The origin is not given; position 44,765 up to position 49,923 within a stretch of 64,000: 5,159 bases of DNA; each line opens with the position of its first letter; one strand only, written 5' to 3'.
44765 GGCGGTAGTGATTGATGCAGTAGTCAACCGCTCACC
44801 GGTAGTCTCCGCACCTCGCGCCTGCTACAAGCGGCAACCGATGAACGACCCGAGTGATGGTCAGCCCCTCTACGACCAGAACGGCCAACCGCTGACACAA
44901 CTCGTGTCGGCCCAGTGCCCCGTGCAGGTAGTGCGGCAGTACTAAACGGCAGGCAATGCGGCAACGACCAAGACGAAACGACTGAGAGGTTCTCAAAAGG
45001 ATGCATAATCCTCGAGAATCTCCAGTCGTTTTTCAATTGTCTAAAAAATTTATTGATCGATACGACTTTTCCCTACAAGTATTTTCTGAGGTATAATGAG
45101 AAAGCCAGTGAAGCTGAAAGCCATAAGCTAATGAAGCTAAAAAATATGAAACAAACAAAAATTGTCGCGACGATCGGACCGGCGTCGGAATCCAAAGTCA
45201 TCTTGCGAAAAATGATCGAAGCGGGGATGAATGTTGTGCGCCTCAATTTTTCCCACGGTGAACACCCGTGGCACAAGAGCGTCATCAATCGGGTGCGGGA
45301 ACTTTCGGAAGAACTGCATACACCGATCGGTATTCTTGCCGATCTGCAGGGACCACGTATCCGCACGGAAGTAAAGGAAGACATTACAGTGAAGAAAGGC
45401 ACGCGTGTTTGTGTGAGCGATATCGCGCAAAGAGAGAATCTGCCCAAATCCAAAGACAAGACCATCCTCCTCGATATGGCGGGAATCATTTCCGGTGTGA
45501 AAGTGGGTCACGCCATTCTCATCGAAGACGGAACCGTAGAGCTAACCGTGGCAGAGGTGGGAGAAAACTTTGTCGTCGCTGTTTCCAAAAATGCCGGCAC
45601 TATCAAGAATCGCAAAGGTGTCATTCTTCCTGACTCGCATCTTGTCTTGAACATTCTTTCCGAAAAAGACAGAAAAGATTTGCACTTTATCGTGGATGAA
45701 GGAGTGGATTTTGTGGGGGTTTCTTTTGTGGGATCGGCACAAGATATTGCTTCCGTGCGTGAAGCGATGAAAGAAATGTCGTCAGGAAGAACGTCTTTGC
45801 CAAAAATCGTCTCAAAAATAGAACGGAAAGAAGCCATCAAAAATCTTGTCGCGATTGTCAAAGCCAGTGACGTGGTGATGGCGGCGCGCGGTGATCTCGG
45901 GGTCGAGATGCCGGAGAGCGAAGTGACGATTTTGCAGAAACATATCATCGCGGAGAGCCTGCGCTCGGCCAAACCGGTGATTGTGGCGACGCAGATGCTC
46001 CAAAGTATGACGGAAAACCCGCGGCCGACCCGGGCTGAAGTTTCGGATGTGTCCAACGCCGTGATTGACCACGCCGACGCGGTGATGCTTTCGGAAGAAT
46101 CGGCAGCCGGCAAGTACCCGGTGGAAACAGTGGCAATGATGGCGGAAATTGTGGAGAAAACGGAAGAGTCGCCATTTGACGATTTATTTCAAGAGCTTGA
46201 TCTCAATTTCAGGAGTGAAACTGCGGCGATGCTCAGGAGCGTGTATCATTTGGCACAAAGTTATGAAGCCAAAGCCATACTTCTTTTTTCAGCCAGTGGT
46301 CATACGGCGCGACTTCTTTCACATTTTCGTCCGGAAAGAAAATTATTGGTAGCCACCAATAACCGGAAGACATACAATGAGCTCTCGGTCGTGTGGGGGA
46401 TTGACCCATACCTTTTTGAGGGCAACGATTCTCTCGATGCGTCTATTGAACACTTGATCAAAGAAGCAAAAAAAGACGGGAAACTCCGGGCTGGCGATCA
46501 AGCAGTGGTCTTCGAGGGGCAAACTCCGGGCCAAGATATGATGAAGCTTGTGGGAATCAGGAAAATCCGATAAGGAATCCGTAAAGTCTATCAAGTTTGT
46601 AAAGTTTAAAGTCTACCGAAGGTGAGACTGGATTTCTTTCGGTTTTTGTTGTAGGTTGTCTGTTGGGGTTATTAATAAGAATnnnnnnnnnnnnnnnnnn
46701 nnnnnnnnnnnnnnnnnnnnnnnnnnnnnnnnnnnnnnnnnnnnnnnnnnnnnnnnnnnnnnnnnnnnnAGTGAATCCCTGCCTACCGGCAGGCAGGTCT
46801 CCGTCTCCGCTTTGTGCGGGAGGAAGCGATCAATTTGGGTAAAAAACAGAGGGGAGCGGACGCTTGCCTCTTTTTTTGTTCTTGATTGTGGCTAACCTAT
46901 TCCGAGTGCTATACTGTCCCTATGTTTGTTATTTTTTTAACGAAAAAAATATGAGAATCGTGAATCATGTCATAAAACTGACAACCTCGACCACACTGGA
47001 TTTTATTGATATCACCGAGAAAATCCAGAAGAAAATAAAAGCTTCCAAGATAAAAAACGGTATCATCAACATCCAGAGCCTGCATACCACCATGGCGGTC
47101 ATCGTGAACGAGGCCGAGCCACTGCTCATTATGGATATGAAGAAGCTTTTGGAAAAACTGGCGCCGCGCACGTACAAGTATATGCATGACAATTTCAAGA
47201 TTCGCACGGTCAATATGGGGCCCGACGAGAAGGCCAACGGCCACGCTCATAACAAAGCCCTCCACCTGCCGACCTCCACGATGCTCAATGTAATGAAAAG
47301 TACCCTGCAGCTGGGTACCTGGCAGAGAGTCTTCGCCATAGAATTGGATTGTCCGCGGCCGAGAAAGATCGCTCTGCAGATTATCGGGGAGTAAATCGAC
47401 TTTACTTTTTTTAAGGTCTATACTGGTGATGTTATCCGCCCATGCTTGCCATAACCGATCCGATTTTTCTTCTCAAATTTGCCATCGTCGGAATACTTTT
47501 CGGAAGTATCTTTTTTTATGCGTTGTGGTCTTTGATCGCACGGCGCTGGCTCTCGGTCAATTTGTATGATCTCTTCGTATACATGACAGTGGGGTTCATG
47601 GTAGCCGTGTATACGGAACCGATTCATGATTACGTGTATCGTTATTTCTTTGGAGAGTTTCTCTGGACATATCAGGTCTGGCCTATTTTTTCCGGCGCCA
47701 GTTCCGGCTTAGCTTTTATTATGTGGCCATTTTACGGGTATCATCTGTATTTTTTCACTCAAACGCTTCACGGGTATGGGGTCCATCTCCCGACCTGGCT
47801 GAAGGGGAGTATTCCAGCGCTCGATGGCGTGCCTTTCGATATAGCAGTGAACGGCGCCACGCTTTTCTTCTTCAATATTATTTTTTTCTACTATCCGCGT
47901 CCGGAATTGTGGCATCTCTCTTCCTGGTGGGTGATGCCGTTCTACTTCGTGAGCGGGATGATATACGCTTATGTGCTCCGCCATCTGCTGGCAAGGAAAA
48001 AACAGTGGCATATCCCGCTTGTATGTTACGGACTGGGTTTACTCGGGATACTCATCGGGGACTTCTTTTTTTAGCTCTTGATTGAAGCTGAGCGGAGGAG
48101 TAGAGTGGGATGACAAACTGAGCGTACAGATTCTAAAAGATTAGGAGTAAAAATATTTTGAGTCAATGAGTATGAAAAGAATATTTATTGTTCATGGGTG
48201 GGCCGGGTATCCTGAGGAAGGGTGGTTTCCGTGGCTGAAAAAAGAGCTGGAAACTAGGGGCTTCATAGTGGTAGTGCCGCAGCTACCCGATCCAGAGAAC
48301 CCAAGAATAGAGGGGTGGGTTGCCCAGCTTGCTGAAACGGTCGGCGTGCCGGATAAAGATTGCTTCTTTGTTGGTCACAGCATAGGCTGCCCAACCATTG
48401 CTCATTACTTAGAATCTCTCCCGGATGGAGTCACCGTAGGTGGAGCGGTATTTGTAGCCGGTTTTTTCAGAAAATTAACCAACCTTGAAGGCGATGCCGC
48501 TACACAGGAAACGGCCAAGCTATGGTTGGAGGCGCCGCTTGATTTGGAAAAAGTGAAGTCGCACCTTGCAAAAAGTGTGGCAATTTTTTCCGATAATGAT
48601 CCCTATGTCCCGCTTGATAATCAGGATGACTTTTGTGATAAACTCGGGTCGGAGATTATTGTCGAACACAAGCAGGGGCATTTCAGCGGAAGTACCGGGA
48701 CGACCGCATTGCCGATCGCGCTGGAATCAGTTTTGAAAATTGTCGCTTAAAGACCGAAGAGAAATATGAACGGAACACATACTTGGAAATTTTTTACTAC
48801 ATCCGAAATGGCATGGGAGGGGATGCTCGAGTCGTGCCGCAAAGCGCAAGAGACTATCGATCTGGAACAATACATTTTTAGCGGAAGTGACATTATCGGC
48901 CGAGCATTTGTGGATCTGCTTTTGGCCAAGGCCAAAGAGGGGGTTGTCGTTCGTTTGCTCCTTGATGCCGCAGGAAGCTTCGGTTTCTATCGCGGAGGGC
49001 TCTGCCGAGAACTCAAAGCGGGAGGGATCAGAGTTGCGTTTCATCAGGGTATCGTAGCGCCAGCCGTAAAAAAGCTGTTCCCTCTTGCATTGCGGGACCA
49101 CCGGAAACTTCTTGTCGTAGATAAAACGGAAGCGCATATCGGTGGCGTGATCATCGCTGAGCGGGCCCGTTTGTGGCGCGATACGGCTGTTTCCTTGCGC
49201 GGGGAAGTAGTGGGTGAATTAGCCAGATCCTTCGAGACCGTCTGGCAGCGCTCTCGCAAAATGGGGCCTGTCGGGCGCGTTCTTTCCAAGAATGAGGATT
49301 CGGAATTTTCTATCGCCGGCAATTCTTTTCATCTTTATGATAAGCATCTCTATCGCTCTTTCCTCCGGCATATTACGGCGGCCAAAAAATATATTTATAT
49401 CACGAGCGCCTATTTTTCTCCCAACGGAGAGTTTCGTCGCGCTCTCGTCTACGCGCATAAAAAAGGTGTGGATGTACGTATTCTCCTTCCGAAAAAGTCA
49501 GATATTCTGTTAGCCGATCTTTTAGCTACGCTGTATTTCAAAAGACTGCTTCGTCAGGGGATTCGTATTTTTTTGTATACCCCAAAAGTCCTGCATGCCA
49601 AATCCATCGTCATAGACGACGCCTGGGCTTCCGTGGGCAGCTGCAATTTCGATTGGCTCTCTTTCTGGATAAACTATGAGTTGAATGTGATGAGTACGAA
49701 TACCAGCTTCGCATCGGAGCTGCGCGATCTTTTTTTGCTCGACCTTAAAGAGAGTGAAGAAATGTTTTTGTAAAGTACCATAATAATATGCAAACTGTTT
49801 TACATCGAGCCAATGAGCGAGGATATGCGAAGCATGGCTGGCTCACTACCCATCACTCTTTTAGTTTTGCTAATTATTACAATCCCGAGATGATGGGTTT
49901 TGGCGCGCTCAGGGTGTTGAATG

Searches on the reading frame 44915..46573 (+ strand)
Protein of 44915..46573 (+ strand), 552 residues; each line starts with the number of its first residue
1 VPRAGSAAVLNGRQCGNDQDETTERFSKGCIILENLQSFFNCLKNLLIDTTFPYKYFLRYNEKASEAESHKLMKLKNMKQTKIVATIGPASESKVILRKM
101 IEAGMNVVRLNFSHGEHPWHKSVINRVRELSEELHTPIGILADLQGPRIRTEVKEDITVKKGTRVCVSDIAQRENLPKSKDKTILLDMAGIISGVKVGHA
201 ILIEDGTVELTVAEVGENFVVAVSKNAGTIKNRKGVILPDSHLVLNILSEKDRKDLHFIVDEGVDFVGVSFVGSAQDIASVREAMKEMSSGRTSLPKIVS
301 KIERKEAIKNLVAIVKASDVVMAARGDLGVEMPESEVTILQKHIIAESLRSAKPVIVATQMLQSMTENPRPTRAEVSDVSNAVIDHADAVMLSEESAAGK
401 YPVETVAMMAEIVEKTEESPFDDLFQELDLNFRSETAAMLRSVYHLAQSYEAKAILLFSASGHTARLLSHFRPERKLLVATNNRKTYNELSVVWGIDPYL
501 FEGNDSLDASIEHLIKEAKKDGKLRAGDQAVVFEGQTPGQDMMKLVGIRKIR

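Call 14: search_protein_families(library=pfam, proteins=[window:44915-46573:+], max_evalue=0.001)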
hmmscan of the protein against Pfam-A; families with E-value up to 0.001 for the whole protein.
window:44915-46573:+ (552 aa): 3 families
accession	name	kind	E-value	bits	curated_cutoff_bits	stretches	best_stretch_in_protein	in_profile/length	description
PF00224.27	PK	-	2.4e-110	369.1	30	1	78-406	1-328/328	Pyruvate kinase, barrel domain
PF02887.21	PK_C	-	3.7e-23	82.2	28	1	438-544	2-112/114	Pyruvate kinase, alpha/beta domain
PF03328.21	HpcH_HpaI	-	0.00068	19.4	25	0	253-323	75-146/221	HpcH/HpaI aldolase/citrate lyase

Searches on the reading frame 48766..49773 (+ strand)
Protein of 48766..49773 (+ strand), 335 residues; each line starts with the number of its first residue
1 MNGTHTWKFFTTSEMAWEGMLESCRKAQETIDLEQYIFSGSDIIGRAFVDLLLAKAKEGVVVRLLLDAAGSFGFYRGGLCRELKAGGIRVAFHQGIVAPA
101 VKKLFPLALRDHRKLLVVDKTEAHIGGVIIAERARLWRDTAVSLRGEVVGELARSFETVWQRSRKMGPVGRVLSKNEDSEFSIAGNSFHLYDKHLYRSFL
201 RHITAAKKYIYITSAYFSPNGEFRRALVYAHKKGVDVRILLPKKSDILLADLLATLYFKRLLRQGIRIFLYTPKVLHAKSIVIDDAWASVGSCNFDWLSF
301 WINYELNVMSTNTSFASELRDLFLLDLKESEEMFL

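Call 14: search_protein_families(library=pfam, proteins=[window:48766-49773:+], max_evalue=0.001)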
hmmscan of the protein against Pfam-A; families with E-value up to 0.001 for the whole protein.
window:48766-49773:+ (335 aa): 2 families
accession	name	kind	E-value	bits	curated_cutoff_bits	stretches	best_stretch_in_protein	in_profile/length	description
PF13091.12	PLDc_2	-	5.9e-39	133.4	27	2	200-323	2-128/132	PLD-like domain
PF00614.28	PLDc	-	7.4e-11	42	21.9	1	274-297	3-26/28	Phospholipase D Active site motif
